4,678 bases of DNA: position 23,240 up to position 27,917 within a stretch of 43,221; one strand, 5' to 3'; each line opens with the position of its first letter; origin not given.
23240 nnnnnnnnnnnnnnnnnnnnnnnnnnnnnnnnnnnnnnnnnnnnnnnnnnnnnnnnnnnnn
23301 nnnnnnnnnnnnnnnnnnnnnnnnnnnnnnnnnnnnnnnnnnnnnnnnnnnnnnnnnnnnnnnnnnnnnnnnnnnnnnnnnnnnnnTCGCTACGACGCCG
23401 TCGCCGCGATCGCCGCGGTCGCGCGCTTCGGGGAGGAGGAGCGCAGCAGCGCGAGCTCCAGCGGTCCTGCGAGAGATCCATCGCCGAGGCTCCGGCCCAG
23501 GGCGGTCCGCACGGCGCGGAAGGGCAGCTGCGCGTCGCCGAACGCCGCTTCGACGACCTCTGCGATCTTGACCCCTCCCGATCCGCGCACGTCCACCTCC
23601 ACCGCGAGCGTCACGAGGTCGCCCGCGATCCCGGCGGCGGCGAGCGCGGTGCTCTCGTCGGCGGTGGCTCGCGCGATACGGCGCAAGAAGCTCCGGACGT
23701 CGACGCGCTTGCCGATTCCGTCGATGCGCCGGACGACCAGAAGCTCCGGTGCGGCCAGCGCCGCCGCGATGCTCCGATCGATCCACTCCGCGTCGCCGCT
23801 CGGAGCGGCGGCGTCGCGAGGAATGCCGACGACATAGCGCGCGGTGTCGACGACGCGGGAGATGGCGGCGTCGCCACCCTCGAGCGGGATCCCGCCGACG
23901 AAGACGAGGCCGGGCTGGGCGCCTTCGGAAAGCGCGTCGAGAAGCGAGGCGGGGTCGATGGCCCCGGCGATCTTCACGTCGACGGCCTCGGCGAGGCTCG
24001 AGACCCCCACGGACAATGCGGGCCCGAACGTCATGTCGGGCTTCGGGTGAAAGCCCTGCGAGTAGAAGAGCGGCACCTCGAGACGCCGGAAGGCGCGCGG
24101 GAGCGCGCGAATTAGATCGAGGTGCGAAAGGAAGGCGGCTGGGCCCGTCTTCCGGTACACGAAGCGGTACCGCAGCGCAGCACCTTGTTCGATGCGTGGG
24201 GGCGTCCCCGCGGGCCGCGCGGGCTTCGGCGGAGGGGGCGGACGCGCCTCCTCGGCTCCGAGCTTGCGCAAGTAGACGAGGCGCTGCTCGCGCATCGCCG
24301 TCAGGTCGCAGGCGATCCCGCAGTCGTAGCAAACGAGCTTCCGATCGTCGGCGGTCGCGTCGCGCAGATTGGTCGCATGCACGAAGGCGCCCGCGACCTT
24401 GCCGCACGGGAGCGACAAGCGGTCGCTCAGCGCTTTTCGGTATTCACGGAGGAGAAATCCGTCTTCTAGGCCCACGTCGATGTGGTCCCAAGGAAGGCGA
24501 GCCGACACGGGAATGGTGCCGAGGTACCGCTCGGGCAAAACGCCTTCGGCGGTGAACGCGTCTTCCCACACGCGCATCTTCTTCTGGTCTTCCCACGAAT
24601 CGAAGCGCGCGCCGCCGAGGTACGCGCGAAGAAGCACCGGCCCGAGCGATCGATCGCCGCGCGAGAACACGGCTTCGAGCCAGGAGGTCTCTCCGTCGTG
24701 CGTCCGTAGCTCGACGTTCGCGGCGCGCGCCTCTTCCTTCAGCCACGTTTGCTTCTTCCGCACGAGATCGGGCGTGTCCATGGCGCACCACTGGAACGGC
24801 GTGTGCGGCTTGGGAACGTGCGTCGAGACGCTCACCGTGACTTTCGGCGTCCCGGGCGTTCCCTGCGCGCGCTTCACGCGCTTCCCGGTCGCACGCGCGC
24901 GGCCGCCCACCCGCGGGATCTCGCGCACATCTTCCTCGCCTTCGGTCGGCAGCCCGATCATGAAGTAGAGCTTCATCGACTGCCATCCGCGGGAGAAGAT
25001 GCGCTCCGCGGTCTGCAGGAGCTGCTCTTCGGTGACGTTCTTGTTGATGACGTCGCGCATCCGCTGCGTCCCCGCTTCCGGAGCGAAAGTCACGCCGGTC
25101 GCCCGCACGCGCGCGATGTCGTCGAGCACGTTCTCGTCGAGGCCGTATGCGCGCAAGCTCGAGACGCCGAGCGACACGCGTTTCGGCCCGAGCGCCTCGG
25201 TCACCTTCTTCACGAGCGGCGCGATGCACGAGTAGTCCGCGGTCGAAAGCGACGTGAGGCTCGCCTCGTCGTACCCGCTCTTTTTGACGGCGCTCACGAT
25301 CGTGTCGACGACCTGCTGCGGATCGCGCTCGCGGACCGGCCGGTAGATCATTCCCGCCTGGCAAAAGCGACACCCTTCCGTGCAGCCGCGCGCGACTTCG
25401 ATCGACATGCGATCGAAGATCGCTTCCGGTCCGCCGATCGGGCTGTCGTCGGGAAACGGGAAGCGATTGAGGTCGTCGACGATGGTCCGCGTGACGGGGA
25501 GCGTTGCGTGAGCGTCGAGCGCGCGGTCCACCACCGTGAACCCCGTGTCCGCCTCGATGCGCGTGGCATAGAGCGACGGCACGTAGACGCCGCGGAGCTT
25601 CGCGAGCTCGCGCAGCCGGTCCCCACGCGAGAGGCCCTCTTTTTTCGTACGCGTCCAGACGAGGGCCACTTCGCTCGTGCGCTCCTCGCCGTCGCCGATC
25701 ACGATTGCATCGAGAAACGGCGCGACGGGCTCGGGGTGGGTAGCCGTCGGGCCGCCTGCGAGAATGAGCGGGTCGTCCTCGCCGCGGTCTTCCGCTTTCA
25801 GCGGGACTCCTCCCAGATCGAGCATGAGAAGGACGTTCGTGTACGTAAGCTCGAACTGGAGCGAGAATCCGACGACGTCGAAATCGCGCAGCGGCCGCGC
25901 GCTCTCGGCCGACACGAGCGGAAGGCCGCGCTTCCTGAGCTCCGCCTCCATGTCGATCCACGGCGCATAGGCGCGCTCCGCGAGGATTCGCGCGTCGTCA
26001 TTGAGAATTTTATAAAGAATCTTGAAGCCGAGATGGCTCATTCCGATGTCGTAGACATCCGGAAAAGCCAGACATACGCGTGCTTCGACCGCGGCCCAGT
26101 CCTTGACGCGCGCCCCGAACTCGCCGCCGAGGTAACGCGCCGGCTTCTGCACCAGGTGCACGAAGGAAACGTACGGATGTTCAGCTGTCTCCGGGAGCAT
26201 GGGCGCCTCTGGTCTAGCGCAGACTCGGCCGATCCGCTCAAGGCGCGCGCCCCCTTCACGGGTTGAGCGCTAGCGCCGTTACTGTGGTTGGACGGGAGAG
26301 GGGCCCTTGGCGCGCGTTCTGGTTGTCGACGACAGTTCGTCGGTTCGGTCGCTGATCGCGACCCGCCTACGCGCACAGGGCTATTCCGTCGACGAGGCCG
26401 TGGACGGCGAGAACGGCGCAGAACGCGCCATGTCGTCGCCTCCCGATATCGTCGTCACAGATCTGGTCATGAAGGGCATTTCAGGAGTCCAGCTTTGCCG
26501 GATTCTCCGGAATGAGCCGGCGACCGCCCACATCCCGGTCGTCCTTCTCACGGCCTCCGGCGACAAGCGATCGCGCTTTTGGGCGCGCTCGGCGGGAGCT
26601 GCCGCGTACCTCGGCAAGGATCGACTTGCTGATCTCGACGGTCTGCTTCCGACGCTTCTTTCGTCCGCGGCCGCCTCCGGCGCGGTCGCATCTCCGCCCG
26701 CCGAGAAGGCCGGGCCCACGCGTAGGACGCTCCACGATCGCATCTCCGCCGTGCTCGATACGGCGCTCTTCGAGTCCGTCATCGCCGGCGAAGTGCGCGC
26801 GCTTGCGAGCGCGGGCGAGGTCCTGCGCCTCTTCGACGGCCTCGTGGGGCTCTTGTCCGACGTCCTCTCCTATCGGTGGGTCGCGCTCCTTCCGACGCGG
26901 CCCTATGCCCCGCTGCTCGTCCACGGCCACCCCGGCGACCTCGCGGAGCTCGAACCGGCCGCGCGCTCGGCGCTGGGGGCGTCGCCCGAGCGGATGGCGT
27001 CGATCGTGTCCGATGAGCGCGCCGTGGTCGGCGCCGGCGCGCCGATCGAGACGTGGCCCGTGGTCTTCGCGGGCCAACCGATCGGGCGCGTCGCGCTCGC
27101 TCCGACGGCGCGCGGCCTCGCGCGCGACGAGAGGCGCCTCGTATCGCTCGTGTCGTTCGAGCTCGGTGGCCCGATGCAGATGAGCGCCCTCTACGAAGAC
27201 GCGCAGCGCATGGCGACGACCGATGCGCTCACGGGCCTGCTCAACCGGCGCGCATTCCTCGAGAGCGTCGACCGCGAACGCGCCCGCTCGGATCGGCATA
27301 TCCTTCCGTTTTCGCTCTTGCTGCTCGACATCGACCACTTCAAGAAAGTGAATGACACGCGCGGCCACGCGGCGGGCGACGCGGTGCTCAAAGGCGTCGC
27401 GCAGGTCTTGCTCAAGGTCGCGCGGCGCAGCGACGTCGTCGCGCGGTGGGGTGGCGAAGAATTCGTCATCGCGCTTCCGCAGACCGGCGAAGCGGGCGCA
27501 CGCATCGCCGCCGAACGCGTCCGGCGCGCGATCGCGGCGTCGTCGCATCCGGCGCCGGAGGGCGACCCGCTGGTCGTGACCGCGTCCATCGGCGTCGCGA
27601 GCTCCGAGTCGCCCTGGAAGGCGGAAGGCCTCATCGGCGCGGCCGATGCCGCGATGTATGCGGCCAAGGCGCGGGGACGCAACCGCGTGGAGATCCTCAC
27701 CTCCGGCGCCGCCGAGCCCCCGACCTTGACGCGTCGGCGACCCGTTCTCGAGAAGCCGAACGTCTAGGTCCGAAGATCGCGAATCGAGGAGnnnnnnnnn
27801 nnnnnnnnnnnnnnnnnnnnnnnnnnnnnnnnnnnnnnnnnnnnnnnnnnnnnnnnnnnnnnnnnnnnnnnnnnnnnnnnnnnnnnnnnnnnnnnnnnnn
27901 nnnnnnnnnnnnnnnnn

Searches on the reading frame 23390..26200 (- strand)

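Call 14: search_protein_families(library=pfam, proteins=[window:23390-26200:-], max_evalue=0.001)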
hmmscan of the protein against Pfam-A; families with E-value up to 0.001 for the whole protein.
window:23390-26200:- (936 aa): 3 families
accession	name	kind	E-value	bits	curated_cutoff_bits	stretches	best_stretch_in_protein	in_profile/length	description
PF19864.5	Radical_SAM_N2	-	4e-59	198.9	29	1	58-208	1-151/151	Radical SAM proteins, N-terminal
PF10105.14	DUF2344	-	1.9e-35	122.8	23.8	1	677-845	1-156/176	Uncharacterized protein conserved in bacteria (DUF2344)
PF04055.27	Radical_SAM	-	1.7e-17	64.5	29.5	1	267-428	1-162/166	Radical SAM superfamily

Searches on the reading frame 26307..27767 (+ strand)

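Call 14: search_protein_families(library=pfam, proteins=[window:26307-27767:+], max_evalue=0.001)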
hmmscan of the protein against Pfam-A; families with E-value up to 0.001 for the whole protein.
window:26307-27767:+ (486 aa): 2 families
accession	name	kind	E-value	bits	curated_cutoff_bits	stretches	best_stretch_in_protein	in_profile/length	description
PF00990.26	GGDEF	-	3.5e-48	163.9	23.8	1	303-460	1-161/161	Diguanylate cyclase, GGDEF domain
PF00072.30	Response_reg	-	2.9e-20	72.9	30.2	1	4-105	1-100/111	Response regulator receiver domain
